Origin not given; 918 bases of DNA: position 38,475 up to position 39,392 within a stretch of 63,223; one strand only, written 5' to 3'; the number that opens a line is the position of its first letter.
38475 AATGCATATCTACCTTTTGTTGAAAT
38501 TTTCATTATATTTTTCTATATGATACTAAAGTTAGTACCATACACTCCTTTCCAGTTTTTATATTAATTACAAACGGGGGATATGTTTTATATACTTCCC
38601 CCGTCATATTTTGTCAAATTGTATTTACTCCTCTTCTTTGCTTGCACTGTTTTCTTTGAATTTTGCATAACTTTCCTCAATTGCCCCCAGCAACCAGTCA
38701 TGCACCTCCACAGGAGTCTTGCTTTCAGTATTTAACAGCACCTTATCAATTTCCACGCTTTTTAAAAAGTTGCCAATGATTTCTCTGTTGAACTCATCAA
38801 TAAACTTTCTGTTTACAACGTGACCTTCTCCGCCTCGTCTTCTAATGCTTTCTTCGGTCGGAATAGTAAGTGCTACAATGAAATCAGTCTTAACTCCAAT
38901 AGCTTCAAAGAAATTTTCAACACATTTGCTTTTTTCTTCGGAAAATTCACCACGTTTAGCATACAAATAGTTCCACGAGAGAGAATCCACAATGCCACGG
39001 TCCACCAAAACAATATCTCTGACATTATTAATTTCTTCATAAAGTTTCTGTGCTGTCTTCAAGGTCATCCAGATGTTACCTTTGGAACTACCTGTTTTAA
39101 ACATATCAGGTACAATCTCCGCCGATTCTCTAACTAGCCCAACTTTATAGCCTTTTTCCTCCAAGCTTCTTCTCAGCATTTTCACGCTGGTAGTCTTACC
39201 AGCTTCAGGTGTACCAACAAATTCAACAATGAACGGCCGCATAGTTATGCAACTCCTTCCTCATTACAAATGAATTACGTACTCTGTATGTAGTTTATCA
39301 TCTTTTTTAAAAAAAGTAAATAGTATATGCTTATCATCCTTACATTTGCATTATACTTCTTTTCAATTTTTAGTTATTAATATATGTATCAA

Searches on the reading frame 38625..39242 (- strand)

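Call 93: search_protein_families(library=pfam, proteins=[window:38625-39242:-], max_evalue=0.01)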
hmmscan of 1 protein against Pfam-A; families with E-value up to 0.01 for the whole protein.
window:38625-39242:- (205 aa): 5 families
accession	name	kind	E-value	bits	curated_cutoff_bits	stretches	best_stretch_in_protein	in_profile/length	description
PF03205.20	MobB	-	0.00011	22.6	26.6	1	5-42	1-38/133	Molybdopterin guanine dinucleotide synthesis protein B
PF02223.23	Thymidylate_kin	-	0.00033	20.8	27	0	13-40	6-33/185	Thymidylate kinase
PF13521.12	AAA_28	-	0.00074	20.2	27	1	8-96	4-95/164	AAA domain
PF08433.16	KTI12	-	0.0012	18.8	22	1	7-47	5-46/271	Chromatin associated protein KTI12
PF13604.12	AAA_30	-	0.0064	16.7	27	1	9-81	24-95/191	AAA domain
